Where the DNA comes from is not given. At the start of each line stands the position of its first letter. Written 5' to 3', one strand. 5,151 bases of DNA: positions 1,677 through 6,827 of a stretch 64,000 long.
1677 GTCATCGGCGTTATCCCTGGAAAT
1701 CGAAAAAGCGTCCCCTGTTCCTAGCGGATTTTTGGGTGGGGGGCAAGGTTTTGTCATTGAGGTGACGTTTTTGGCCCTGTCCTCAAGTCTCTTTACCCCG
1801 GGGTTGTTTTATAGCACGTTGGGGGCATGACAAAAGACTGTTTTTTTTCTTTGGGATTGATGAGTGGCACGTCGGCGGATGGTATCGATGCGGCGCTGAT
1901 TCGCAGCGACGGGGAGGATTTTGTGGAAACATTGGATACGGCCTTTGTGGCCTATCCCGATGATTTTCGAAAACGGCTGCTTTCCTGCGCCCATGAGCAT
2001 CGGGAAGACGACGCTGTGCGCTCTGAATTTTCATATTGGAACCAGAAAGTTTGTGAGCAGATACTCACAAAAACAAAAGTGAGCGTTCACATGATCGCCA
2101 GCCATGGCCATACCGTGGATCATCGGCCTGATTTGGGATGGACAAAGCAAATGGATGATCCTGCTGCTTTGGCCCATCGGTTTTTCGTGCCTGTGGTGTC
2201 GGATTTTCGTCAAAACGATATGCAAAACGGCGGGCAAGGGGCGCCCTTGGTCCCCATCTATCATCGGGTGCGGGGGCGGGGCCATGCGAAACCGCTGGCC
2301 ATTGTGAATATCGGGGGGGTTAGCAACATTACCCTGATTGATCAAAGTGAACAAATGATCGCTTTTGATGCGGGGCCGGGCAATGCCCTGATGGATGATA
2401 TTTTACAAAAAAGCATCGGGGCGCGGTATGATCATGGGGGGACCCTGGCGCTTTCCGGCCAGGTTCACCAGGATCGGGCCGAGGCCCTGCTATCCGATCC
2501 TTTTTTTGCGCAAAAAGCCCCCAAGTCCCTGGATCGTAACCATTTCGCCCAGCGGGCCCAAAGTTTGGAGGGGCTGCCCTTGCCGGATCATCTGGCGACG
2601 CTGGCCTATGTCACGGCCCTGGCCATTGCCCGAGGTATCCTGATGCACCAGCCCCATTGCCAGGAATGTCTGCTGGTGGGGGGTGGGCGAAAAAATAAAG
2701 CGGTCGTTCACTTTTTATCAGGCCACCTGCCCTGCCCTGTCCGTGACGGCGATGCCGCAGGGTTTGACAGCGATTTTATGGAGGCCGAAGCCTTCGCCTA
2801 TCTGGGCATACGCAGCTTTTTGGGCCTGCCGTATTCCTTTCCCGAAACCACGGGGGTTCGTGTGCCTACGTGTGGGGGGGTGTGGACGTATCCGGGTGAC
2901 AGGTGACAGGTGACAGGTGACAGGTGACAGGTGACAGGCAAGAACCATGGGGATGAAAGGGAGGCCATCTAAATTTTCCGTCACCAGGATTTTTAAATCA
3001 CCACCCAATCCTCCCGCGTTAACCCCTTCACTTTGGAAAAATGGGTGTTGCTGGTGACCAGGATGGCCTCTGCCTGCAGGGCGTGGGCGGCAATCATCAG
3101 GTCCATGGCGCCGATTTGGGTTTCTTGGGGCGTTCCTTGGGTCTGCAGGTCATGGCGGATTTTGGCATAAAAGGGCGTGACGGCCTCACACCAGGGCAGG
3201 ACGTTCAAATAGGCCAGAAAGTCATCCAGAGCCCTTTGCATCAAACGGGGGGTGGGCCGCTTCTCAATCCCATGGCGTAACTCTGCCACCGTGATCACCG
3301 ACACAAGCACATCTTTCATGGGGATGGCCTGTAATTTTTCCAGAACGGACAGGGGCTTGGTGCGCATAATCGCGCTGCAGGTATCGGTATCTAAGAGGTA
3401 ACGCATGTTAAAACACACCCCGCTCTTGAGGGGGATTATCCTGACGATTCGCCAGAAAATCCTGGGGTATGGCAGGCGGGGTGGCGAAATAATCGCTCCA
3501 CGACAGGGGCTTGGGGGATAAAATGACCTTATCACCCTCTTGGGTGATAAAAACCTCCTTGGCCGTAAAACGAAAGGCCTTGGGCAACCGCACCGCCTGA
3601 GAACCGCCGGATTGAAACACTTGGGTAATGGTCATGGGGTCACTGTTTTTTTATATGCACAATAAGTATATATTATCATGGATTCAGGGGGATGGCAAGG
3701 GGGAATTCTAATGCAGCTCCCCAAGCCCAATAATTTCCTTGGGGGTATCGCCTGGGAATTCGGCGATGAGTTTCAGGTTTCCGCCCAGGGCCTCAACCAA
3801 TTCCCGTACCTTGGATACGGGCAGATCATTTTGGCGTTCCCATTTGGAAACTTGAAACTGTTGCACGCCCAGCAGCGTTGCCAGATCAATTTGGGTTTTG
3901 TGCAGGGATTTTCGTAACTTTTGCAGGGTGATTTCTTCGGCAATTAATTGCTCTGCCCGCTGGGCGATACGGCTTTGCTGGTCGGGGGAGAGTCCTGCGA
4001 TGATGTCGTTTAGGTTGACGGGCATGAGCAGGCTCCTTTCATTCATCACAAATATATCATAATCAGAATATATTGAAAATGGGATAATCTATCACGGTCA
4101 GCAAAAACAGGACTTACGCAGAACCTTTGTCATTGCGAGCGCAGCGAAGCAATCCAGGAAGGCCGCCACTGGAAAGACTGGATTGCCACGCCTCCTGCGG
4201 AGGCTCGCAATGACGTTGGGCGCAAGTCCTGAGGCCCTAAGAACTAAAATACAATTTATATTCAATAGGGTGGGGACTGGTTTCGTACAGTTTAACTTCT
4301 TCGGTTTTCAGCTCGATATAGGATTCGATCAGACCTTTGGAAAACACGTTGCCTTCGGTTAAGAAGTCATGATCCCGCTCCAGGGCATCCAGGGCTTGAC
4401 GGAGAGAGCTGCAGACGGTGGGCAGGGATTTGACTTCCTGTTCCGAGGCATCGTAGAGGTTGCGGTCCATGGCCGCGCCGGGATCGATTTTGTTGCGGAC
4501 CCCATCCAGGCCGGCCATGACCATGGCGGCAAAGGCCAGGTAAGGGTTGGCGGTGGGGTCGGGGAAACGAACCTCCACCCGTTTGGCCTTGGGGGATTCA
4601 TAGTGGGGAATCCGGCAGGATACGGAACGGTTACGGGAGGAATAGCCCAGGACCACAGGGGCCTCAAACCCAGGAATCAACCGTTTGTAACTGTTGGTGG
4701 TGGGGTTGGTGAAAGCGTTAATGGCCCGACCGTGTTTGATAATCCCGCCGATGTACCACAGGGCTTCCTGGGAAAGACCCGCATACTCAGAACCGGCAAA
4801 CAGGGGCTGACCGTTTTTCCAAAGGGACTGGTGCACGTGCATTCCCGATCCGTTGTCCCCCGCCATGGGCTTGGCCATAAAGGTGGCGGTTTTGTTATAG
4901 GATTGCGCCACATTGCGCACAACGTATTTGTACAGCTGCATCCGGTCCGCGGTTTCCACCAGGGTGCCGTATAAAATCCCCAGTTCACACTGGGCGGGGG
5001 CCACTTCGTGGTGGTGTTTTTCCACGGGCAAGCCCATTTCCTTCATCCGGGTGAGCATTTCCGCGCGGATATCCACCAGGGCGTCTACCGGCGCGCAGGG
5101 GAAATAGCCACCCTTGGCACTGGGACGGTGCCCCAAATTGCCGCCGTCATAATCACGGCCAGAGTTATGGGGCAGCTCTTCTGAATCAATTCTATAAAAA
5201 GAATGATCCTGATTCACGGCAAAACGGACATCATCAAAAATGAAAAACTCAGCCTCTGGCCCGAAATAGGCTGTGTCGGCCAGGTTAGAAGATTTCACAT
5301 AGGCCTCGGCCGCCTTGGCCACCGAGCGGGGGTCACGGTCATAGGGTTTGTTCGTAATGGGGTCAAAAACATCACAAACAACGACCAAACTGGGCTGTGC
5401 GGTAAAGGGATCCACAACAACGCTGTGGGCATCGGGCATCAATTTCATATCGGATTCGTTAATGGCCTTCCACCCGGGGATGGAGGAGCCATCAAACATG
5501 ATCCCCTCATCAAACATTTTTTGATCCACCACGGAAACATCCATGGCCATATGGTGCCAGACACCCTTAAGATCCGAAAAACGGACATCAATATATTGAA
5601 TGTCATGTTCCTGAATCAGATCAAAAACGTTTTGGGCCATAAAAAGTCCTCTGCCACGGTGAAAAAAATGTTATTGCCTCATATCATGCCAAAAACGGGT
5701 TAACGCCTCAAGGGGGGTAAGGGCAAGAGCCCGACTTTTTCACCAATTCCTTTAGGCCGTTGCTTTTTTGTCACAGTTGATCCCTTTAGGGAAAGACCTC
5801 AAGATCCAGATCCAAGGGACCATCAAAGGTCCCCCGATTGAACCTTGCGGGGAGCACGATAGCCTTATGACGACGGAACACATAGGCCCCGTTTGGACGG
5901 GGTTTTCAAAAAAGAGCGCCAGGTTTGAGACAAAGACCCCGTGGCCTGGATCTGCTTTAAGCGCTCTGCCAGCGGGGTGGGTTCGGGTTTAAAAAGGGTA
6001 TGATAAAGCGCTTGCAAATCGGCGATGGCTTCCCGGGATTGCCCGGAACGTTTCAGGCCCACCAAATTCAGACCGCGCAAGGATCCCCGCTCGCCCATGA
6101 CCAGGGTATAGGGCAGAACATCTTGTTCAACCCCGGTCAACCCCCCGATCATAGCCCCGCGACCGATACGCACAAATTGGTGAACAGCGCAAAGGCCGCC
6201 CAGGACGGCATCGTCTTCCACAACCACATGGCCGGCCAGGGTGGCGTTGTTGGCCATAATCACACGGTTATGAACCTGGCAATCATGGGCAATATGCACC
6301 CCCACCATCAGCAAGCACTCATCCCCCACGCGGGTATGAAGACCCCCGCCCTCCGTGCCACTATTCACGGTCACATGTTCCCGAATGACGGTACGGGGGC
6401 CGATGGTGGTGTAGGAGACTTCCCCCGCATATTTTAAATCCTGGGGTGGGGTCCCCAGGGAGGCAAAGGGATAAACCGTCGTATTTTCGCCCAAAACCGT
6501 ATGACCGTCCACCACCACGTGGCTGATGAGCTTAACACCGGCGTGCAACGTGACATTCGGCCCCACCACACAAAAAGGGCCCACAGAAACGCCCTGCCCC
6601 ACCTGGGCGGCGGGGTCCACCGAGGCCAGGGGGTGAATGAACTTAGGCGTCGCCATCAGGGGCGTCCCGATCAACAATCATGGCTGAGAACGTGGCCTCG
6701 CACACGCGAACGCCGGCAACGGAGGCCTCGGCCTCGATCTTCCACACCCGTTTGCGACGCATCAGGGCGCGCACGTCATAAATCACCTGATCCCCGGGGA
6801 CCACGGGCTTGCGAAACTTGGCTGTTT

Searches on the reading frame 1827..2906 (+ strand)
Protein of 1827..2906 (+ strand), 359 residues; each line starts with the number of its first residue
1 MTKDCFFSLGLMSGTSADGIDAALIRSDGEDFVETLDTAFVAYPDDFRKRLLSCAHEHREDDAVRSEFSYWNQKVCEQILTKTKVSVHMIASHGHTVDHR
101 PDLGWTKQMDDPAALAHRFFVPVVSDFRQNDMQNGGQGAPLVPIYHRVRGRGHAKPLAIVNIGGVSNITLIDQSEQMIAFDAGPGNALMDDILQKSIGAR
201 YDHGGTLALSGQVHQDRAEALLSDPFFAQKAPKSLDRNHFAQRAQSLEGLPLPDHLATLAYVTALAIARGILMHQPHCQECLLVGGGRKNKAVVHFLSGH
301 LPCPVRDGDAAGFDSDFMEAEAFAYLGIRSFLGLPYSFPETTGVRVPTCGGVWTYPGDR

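Call 62: search_protein_families(library=pfam, proteins=[window:1827-2906:+], max_evalue=0.00001)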
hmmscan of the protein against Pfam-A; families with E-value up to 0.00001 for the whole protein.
window:1827-2906:+ (359 aa): 1 family
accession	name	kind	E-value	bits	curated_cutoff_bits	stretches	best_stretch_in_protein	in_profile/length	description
PF03702.20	AnmK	-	1.1e-76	258.8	24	1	9-354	4-365/367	Anhydro-N-acetylmuramic acid kinase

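Call 65: find_encoding_contigs(protein=window:1827-2906:+, flank=10000, max_places=3)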
Protein window:1827-2906:+ (359 aa): 2 contigs read that carry it; 2 places shown.
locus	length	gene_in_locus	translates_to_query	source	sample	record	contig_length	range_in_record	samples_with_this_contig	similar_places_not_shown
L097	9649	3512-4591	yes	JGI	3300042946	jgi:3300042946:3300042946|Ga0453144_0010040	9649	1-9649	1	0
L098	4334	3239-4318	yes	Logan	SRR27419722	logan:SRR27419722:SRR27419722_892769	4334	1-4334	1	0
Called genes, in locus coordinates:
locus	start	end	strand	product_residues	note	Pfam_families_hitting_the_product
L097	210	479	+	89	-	-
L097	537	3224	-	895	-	PF01326:PPDK_N, PF00391:PEP-utilizers, PF02896:PEP-utilizers_C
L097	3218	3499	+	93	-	-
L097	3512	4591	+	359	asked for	PF03702:AnmK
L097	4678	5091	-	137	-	PF01850:PIN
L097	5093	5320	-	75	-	PF04014:MazE_antitoxin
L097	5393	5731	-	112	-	PF01381:HTH_3 (weak)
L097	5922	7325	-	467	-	PF03951:Gln-synt_N, PF00120:Gln-synt_C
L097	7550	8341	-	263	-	PF25087:GMPPB_C (weak), PF25084:LbH_EIF2B (faint), PF00132:Hexapep (weak), PF13720:Acetyltransf_11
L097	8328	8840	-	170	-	PF22817:ApeP-like, PF07977:FabA, PF22818:ApeI-like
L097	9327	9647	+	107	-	?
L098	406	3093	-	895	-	PF01326:PPDK_N, PF00391:PEP-utilizers, PF02896:PEP-utilizers_C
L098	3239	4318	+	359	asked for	PF03702:AnmK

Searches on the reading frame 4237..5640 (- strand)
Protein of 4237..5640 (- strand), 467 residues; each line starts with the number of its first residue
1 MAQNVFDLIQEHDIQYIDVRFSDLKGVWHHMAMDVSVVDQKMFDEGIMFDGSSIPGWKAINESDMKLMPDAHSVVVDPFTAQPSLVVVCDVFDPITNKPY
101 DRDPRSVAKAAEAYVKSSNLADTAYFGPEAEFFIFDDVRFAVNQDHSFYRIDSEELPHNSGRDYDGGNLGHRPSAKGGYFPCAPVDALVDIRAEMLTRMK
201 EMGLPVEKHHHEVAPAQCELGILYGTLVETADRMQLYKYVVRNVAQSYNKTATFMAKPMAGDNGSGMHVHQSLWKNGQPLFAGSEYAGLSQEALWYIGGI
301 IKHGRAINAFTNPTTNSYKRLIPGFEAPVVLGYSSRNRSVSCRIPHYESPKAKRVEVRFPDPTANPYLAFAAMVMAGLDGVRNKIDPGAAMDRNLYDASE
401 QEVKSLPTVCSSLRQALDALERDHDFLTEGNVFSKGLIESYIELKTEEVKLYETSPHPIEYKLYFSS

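Call 11: search_protein_families(library=pfam, proteins=[window:4237-5640:-], max_evalue=0.00001)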
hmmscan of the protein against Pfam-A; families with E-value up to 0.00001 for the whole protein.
window:4237-5640:- (467 aa): 2 families
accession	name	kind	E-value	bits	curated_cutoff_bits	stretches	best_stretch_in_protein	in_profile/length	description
PF00120.29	Gln-synt_C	-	3.6e-136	454.2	24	1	102-464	2-344/344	Glutamine synthetase, catalytic domain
PF03951.24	Gln-synt_N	-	4.5e-30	103.5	33.4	1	13-94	1-82/82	Glutamine synthetase, beta-Grasp domain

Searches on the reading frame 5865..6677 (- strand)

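Call 62: search_protein_families(library=pfam, proteins=[window:5865-6677:-], max_evalue=0.00001)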
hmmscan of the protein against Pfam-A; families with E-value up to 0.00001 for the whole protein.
window:5865-6677:- (270 aa): 4 families
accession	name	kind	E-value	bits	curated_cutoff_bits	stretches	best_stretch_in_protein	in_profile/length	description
PF00132.30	Hexapep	-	3.3e-24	84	27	1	114-149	1-36/36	Bacterial transferase hexapeptide (six repeats)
PF13720.11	Acetyltransf_11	-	2.6e-17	63.4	24.5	1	186-266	1-82/82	Udp N-acetylglucosamine O-acyltransferase; Domain 2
PF25084.1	LbH_EIF2B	-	4.7e-07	30.2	54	0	90-169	22-103/105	EIF2B subunit epsilon LbH domain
PF25087.1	GMPPB_C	-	3.6e-06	27.1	39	0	20-51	7-38/110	GMPPB C-terminal domain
